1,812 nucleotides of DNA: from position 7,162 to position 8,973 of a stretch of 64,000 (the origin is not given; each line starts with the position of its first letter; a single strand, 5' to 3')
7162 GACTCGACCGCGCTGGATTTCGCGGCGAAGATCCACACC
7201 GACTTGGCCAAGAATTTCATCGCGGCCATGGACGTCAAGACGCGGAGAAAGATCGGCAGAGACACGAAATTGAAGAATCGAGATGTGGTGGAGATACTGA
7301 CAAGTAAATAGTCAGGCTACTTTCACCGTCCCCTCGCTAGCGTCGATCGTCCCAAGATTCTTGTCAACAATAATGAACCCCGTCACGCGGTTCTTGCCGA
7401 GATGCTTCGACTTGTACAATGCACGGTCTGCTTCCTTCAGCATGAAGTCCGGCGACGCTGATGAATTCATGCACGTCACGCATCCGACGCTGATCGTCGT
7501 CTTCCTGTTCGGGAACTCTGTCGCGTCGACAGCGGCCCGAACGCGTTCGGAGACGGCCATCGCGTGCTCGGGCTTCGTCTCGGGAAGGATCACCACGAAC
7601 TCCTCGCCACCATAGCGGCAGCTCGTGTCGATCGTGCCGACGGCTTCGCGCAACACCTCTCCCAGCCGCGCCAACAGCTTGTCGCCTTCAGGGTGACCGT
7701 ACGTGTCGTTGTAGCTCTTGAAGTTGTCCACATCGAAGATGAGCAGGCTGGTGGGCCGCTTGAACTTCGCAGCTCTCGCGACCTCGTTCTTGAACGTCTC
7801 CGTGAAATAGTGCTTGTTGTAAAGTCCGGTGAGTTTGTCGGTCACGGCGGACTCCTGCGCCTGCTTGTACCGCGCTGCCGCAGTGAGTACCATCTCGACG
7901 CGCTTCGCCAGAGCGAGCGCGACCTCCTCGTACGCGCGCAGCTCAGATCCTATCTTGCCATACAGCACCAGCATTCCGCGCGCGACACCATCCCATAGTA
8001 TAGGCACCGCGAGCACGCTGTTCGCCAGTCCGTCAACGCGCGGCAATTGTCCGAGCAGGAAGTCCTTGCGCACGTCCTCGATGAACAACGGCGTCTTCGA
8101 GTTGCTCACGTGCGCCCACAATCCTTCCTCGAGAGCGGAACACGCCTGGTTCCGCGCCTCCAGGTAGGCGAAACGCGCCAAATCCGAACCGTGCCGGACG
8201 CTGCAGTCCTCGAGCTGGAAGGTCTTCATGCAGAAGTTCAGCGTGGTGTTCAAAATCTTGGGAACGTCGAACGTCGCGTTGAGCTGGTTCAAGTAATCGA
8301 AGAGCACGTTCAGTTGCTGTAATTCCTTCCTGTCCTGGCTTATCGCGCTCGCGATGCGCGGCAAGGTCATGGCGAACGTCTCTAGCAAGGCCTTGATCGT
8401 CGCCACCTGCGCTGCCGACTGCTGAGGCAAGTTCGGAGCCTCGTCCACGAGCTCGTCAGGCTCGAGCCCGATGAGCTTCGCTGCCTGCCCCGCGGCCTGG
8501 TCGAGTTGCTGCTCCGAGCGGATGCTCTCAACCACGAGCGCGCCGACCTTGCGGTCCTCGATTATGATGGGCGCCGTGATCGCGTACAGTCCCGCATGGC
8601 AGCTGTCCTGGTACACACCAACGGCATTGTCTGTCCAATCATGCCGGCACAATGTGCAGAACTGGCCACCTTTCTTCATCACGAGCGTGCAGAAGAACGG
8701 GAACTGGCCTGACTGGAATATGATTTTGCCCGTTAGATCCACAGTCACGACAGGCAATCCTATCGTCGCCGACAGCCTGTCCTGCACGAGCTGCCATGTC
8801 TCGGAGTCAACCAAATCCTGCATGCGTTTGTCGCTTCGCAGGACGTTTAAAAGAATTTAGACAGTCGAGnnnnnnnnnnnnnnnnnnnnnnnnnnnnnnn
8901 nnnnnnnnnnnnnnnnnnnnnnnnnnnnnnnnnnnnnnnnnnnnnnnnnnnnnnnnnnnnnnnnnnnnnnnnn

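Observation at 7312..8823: Complete PocR-GAF-GGDEF diguanylate-cyclase-type gene embedded in archaeal DNA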

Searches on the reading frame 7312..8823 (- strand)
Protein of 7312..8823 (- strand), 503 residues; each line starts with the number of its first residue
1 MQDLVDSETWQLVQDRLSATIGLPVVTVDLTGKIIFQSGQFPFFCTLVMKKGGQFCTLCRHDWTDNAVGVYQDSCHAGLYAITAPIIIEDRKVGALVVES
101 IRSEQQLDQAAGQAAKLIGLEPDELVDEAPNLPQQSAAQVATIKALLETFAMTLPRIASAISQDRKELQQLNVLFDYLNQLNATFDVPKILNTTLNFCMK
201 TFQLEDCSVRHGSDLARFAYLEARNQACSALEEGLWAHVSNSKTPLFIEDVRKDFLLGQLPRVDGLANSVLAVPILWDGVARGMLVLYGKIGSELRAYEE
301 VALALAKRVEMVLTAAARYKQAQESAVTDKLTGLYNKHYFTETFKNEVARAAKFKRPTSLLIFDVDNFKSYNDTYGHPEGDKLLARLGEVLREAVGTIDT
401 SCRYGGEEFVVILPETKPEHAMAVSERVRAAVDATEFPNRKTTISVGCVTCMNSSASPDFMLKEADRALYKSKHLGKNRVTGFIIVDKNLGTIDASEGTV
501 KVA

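Call 3: search_protein_families(library=pfam, proteins=[window:7312-8823:-], max_evalue=0.01)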
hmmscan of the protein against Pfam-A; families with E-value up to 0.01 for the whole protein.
window:7312-8823:- (503 aa): 5 families
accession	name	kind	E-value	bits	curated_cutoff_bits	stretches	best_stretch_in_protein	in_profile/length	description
PF00990.26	GGDEF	-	5.3e-43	147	23.8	1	326-479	1-161/161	Diguanylate cyclase, GGDEF domain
PF10114.15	PocR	-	2.7e-22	79.7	23.9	1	3-154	1-157/162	Sensory domain found in PocR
PF13185.12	GAF_2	-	4.7e-09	37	28.6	1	189-308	6-126/136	GAF domain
PF01590.32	GAF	-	7.7e-06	26.9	22.4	1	188-310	3-130/133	GAF domain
PF13492.12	GAF_3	-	0.0011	19.8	27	0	187-294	2-107/129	GAF domain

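Call 4: search_protein_families(library=ncbifam, proteins=[window:7312-8823:-], max_evalue=0.01)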
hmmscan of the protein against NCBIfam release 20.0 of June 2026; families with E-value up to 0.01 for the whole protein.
window:7312-8823:- (503 aa): 23 families
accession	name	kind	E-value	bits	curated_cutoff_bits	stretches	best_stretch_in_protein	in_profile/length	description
TIGR00254.1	GGDEF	domain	1.3e-48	164.8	37.4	1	323-481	2-165/168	diguanylate cyclase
NF007135.0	PRK09581.1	equivalog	9.5e-47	159.8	474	1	320-481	286-453/457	PleD family two-component system response regulator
NF038266.1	diguan_SiaD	equivalog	1.1e-40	139.6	290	1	321-480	89-252/252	biofilm regulation diguanylate cyclase SiaD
NF041606.1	dguan_cyc_DgcA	equivalog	7.8e-39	133.5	370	1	270-481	123-337/340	diguanylate cyclase DgcA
NF007380.0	PRK09894.1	equivalog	2.2e-38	132.3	256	1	306-481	107-285/296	diguanylate cyclase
NF051473.1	DigCycDgcsShew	equivalog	9e-38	130.3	400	1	306-479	115-287/291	diguanylate cyclase DgcS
NF047654.1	DiguCycDgcRLepto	equivalog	4.3e-33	114.5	500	1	308-480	115-293/295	diguanylate cyclase DgcR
NF007423.1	PRK09966.1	equivalog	7.2e-31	107.4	325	1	321-473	234-390/390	diguanylate cyclase DgcN/YfiN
NF040885.1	diguan_DgcJ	equivalog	6e-30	104.5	500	1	309-477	324-490/493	diguanylate cyclase DgcJ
NF007298.0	PRK09776.1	equivalog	3.1e-27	94.9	1135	1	316-481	674-843/1111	diguanylate cyclase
NF007599.0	PRK10245.1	equivalog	8.8e-27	93.5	402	1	318-480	202-367/371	diguanylate cyclase AdrA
NF011955.1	PRK15426.1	equivalog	2.4e-25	88.7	408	1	322-481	394-559/564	cellulose biosynthesis regulator diguanylate cyclase DgcQ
NF047872.1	GGDEF_GdpS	equivalog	2.9e-22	79.4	400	1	315-481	179-348/355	GGDEF domain-containing protein GdpS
NF045675.1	PhdiestaseDibA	equivalog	2e-21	76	980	1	325-478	202-359/623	phosphodiesterase DibA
NF053781.1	cdiGMPphdstlr2612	equivalog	6.5e-21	73.7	1600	1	320-487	834-1003/1268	Tlr1612 family c-di-GMP phosphodiesterase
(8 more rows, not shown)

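Call 8: find_homologous_proteins(query=window:7312-8823:-, max_evalue=0.00001)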
Query window:7312-8823:- (503 aa): 4083 proteins with E <= 0.00001 among 8000 candidates; the best 120 are listed.
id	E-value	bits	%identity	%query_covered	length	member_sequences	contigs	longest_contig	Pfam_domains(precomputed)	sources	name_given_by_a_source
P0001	0.0e+0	1064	94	100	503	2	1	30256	PF13185.13,PF01590.33,PF10114.16,PF00990.27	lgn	-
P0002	3.6e-262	888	76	99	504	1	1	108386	PF13185.13,PF10114.16,PF00990.27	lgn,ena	-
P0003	2.1e-261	886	76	99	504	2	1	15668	PF13185.13,PF10114.16,PF00990.27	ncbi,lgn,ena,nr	ncbi:MAG TPA: diguanylate cyclase [Candidatus Binatia bacterium]|nr:diguanylate cyclase [Candidatus 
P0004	1.8e-256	870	75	99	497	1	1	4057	PF13185.13,PF01590.33,PF10114.16,PF00990.27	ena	-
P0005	5.1e-255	865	75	100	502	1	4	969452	PF13185.13,PF01590.33,PF10114.16,PF00990.27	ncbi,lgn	-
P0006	2.3e-254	863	74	99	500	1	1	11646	PF13185.13,PF01590.33,PF10114.16,PF00990.27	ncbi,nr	ncbi:diguanylate cyclase [Candidatus Woesearchaeota archaeon]|nr:diguanylate cyclase [Candidatus Woe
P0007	8.7e-254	861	74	98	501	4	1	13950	PF13185.13,PF01590.33,PF10114.16,PF00990.27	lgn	-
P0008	1.9e-250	850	73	99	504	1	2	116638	PF13185.13,PF10114.16,PF00990.27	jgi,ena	-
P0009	5.6e-219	746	76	85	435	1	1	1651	PF13185.13,PF10114.16,PF00990.27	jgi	jgi:diguanylate cyclase (GGDEF)-like protein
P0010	7.6e-192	657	57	100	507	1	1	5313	PF13185.13,PF01590.33,PF10114.16,PF00990.27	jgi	jgi:diguanylate cyclase (GGDEF)-like protein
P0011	1.2e-156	540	78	59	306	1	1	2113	PF00990.27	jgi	-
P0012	1.6e-155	537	78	59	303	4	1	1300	PF00990.27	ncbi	ncbi:MAG: sensor domain-containing diguanylate cyclase, partial [Nanoarchaeota archaeon]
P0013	2.4e-113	398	40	98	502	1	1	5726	PF10114.16,PF00990.27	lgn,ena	-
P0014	1.4e-105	372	38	99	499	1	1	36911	PF13185.13,PF10114.16,PF00990.27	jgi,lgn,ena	-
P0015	2.7e-104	368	38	99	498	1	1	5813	PF13185.13,PF10114.16,PF00990.27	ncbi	-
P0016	1.9e-103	365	42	95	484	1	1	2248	PF13185.13,PF01590.33,PF10114.16,PF13492.13,PF00990.27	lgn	-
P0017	7.6e-89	317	34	99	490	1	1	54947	PF10114.16,PF00990.27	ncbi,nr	ncbi:diguanylate cyclase [Candidatus Woesearchaeota archaeon]|nr:diguanylate cyclase [Candidatus Woe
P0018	6.6e-87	311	34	99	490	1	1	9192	PF10114.16,PF00990.27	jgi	-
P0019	7.9e-87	310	33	99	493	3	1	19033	PF10114.16,PF00990.27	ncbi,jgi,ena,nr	ncbi:diguanylate cyclase [Candidatus Woesearchaeota archaeon]|nr:diguanylate cyclase [Candidatus Woe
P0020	4.2e-86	308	37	99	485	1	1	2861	PF01590.33,PF10114.16,PF00990.27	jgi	jgi:diguanylate cyclase (GGDEF)-like protein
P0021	1.1e-84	303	33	99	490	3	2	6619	PF10114.16,PF00990.27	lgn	-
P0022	1.6e-82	296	33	98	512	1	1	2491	PF13185.13,PF01590.33,PF10114.16,PF00990.27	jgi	jgi:diguanylate cyclase (GGDEF)-like protein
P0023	3.4e-82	295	32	96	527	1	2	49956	PF13185.13,PF10114.16,PF00990.27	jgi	-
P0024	2.5e-81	292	32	98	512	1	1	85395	PF13185.13,PF01590.33,PF10114.16,PF00990.27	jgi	jgi:diguanylate cyclase (GGDEF)-like protein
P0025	1.5e-79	286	32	100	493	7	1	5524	PF10114.16,PF00990.27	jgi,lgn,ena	-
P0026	1.1e-78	284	46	59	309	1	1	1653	PF00990.27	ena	-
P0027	6.2e-77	278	32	99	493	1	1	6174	PF10114.16,PF00990.27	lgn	-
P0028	1.2e-74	270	31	95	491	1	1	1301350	PF13185.13,PF01590.33,PF10114.16,PF13492.13,PF00990.27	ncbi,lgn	-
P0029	2.8e-70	256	32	95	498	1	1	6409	PF13185.13,PF22335.2,PF10114.16,PF00990.27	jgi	jgi:diguanylate cyclase (GGDEF)-like protein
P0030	2.6e-69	253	41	65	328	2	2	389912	PF00990.27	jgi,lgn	jgi:diguanylate cyclase (GGDEF)-like protein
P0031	2.7e-68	249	42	65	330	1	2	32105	PF00990.27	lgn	-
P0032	2.8e-67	246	40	66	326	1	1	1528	PF00990.27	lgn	-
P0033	1.4e-66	244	39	64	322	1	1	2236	PF00990.27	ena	-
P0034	9.7e-65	237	40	61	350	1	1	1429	PF00990.27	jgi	jgi:diguanylate cyclase (GGDEF)-like protein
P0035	1.6e-64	237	40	65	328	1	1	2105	PF00990.27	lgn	-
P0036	1.9e-64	236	42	65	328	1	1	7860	PF00990.27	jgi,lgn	jgi:diguanylate cyclase (GGDEF)-like protein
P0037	3.3e-64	236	40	65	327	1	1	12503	PF00990.27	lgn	-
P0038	3.8e-63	232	37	66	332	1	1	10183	PF00990.27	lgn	-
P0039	1.6e-62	230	29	98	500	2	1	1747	PF13185.13,PF22335.2,PF01590.33,PF10114.16,PF13492.13,PF00990.27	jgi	jgi:diguanylate cyclase (GGDEF)-like protein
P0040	1.2e-61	227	30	98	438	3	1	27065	PF00990.27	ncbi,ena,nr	ncbi:MAG TPA: GGDEF domain-containing protein [Candidatus Nanoarchaeia archaeon]|nr:GGDEF domain-con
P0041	1.2e-61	227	37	65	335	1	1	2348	PF00990.27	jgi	jgi:diguanylate cyclase (GGDEF)-like protein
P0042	1.8e-61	227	36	74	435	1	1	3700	PF00990.27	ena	-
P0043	3.0e-61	226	40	66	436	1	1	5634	PF00990.27,PF17853.7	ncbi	-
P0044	5.9e-61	225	39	65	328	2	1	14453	PF00990.27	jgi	-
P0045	2.2e-59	220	37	67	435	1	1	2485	PF00990.27,PF17853.7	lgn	-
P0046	6.0e-59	218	32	97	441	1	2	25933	PF00990.27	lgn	-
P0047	9.7e-59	218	36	67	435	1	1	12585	PF00990.27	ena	-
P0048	1.3e-57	214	32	98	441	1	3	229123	PF00990.27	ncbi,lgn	-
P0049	1.8e-57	214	32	96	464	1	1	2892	PF10114.16,PF00990.27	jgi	-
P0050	2.7e-57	213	38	64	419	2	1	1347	PF00990.27,PF17853.7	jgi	-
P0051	3.9e-57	212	35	74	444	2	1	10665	PF00990.27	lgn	-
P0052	4.5e-56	209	36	66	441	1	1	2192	PF00990.27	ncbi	-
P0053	5.6e-56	209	33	74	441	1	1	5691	PF00990.27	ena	-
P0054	7.7e-56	208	35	74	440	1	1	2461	PF24898.3,PF00990.27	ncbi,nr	ncbi:GGDEF domain-containing protein [Candidatus Woesearchaeota archaeon]|nr:GGDEF domain-containing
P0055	8.7e-56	208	37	65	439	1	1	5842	PF00990.27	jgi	-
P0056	2.0e-55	207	33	70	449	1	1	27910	PF00990.27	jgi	jgi:diguanylate cyclase (GGDEF)-like protein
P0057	3.2e-55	206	37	66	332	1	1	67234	PF00990.27,PF17853.7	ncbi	-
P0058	8.3e-55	205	35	74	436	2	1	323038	PF00990.27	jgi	-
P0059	8.9e-55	205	32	98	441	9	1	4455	PF00990.27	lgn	-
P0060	9.0e-55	205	35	65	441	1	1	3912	PF00990.27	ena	-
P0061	1.9e-54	204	36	66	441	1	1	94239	PF00990.27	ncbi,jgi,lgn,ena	-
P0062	2.9e-54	203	36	66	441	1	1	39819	PF00990.27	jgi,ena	-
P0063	8.2e-54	201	35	65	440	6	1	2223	PF00990.27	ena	-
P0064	9.6e-54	201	31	98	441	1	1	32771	PF00990.27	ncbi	ncbi:MAG: GGDEF domain-containing protein [Candidatus Woesearchaeota archaeon]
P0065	2.8e-53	200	34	74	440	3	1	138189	PF00990.27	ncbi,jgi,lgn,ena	-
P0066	3.0e-53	200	36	65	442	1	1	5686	PF00990.27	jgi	-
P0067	1.3e-52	197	36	65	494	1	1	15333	PF00990.27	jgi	-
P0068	5.8e-52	195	35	65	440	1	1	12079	PF00990.27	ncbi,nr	ncbi:Diguanylate cyclase, GGDEF domain [uncultured archaeon]|nr:Diguanylate cyclase, GGDEF domain [u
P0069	1.2e-51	194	34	66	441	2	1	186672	PF00990.27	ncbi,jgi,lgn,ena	-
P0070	1.3e-51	194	31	98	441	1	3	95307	PF00990.27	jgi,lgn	jgi:diguanylate cyclase (GGDEF)-like protein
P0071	1.6e-50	191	32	74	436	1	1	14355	PF00990.27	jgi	jgi:diguanylate cyclase (GGDEF)-like protein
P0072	7.2e-50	188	33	74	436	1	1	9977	PF00990.27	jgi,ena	-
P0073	1.5e-49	187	32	74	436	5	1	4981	PF00990.27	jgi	jgi:diguanylate cyclase (GGDEF)-like protein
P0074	1.6e-49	187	41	36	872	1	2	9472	PF23198.2,PF00990.27,PF00072.31,PF20161.6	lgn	-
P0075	2.2e-49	187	33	74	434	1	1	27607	PF00990.27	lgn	-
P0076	5.7e-49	185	32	74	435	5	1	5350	PF00990.27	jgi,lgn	-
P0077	2.2e-48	184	39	33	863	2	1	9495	PF00990.27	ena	-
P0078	2.4e-48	183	33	70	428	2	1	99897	PF00990.27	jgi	-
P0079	3.3e-48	183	33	74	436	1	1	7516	PF00990.27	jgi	jgi:diguanylate cyclase (GGDEF)-like protein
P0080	3.7e-48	183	36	32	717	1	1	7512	PF00990.27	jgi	jgi:diguanylate cyclase (GGDEF)-like protein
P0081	1.9e-47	180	39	32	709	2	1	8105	PF00990.27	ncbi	-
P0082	4.1e-47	179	33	74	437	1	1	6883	PF00990.27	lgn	-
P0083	5.4e-47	179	31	74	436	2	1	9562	PF00990.27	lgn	-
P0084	2.1e-46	177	33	67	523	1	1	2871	PF13185.13,PF01590.33,PF13492.13,PF00990.27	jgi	-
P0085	2.1e-45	174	38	32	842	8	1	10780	PF00990.27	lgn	-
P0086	9.2e-45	172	35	51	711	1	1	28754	PF13185.13,PF01590.33,PF10114.16,PF13492.13,PF24898.3,PF00990.27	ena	-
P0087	1.1e-44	171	36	31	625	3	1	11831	PF00990.27,PF17853.7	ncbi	ncbi:MAG: hypothetical protein RI907_2303, partial [Pseudomonadota bacterium]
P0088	1.3e-44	171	42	43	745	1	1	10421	PF13185.13,PF01590.33,PF10114.16,PF13492.13,PF00990.27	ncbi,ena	-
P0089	1.9e-43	167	31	78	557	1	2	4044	PF00672.31,PF13185.13,PF01590.33,PF13492.13,PF00990.27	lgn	-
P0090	1.9e-43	167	34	33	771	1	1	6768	PF22335.2,PF00990.27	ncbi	-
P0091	3.4e-43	166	37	32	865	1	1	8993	PF20968.4,PF24898.3,PF00990.27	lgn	-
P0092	3.8e-43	166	32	64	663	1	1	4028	PF00672.31,PF13185.13,PF01590.33,PF13492.13,PF00990.27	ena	-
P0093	7.1e-43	165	32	69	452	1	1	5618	PF13185.13,PF01590.33,PF13492.13,PF00990.27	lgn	-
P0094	7.1e-43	165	32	67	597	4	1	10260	PF00672.31,PF13185.13,PF01590.33,PF13492.13,PF00990.27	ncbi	-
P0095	1.4e-42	164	36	47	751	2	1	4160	PF13185.13,PF01590.33,PF10114.16,PF13492.13,PF00990.27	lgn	-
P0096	1.4e-42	164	42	32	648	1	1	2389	PF00990.27,PF00072.31,PF17853.7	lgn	-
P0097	4.1e-42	163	37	49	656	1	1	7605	PF00672.31,PF13185.13,PF01590.33,PF13492.13,PF00990.27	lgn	-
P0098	4.3e-42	163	37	30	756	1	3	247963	PF00990.27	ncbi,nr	ncbi:MAG: GGDEF domain-containing protein [Myxococcales bacterium]|nr:GGDEF domain-containing protei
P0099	4.7e-42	163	32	65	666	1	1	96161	PF00672.31,PF13185.13,PF01590.33,PF13492.13,PF00990.27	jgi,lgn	jgi:diguanylate cyclase (GGDEF)-like protein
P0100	4.7e-42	163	35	65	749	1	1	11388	PF13185.13,PF01590.33,PF13492.13,PF00990.27,PF11849.15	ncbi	-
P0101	5.5e-42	162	39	49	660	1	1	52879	PF00672.31,PF13185.13,PF01590.33,PF00990.27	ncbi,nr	ncbi:MAG: diguanylate cyclase [Proteobacteria bacterium]|nr:diguanylate cyclase [Pseudomonadota bact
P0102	5.7e-42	162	39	44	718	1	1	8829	PF13185.13,PF01590.33,PF10114.16,PF13492.13,PF00990.27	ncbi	-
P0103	1.0e-41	162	44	31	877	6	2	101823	PF13431.13,PF09976.16,PF23914.2,PF13414.13,PF13176.13,PF13428.13,PF00990.27,PF14559.13,PF24575.2,PF00515.35,PF12895.14,PF13424.13,PF21033.5,PF13432.13,PF13181.13,PF07719.24,PF13174.13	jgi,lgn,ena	-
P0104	1.6e-41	161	38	48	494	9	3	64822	PF13185.13,PF13492.13,PF00990.27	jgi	jgi:diguanylate cyclase (GGDEF)-like protein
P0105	2.1e-41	161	35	50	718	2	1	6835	PF13185.13,PF01590.33,PF10114.16,PF13492.13,PF00990.27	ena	-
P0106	3.3e-41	160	32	66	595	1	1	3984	PF00672.31,PF13185.13,PF01590.33,PF13492.13,PF00990.27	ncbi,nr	ncbi:MAG: diguanylate cyclase [Deltaproteobacteria bacterium]|nr:diguanylate cyclase [Deltaproteobac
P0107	3.6e-41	160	36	31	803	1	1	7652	PF22335.2,PF00990.27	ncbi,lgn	-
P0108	4.0e-41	160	31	66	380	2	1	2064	PF00672.31,PF13185.13,PF01590.33,PF13492.13,PF00990.27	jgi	jgi:diguanylate cyclase (GGDEF)-like protein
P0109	6.0e-41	159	43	41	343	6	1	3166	PF13185.13,PF01590.33,PF00990.27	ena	-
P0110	6.9e-41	159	44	31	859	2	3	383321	PF13431.13,PF23914.2,PF13414.13,PF13176.13,PF13428.13,PF00990.27,PF14559.13,PF24575.2,PF00515.35,PF12895.14,PF13424.13,PF21033.5,PF13432.13,PF13181.13,PF07719.24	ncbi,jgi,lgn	-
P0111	7.9e-41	159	43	41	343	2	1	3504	PF13185.13,PF01590.33,PF00990.27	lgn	-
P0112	8.8e-41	158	31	67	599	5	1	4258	PF00672.31,PF13185.13,PF01590.33,PF13492.13,PF00990.27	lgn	-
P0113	1.4e-40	158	35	50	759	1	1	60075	PF13185.13,PF01590.33,PF10114.16,PF13492.13,PF00990.27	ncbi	ncbi:MAG: diguanylate cyclase [Deferrisomatales bacterium]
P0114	1.5e-40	158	31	69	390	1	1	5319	PF13185.13,PF01590.33,PF13492.13,PF00990.27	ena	-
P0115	1.8e-40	157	33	65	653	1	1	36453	PF00672.31,PF13185.13,PF01590.33,PF00990.27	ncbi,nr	ncbi:MAG: diguanylate cyclase [Candidatus Polarisedimenticolaceae bacterium]|nr:diguanylate cyclase 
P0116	1.8e-40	157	31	69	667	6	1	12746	PF00672.31,PF13185.13,PF01590.33,PF00990.27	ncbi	-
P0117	2.5e-40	157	41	47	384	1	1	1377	PF13185.13,PF01590.33,PF00990.27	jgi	jgi:diguanylate cyclase (GGDEF)-like protein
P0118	5.0e-40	156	44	33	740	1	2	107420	PF13185.13,PF01590.33,PF10114.16,PF13492.13,PF00990.27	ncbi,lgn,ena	-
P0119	5.7e-40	156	31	69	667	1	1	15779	PF00672.31,PF13185.13,PF01590.33,PF13492.13,PF00990.27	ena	-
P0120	7.0e-40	156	44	36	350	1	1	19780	PF00990.27,PF11849.15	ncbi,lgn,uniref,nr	ncbi:sensor domain-containing diguanylate cyclase [Candidatus Oleimmundimicrobium sp.]|uniref:sensor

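Call 9: find_encoding_contigs(protein=window:7312-8823:-, flank=10000, max_places=6)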
Protein window:7312-8823:- (503 aa): 2 contigs read that carry it; 2 places shown.
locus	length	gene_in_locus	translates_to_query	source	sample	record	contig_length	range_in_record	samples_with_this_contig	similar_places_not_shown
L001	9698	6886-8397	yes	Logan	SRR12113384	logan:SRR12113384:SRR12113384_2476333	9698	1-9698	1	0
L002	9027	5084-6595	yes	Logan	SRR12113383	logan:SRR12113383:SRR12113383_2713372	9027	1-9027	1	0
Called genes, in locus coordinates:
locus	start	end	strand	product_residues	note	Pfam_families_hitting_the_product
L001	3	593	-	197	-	?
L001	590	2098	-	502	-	PF01935:DUF87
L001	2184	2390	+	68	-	-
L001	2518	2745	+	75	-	-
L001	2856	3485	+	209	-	PF00735:Septin (weak), PF02421:FeoB_N (weak), PF03193:RsgA_GTPase (faint), PF00004:AAA (weak), PF01926:MMR_HSR1, PF08477:Roc (faint), PF16897:MMR_HSR1_Xtn (faint), PF00009:GTP_EFTU (weak)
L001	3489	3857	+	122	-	PF09846:OapB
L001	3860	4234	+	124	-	PF09845:OapC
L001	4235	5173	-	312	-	PF01895:PhoU (weak)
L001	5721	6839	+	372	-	PF01368:DHH, PF02272:DHHA1 (weak)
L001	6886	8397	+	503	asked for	PF01590:GAF (faint), PF10114:PocR, PF13185:GAF_2 (weak), PF00990:GGDEF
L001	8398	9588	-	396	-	PF00009:GTP_EFTU (faint), PF01926:MMR_HSR1, PF02421:FeoB_N (faint), PF08438:YGR210-like_G4, PF02824:TGS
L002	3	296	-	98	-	?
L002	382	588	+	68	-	-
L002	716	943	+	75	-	-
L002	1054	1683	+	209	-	PF00735:Septin (weak), PF02421:FeoB_N (weak), PF03193:RsgA_GTPase (faint), PF00004:AAA (weak), PF01926:MMR_HSR1, PF08477:Roc (faint), PF16897:MMR_HSR1_Xtn (faint), PF00009:GTP_EFTU (weak)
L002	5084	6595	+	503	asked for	PF01590:GAF (faint), PF10114:PocR, PF13185:GAF_2 (weak), PF00990:GGDEF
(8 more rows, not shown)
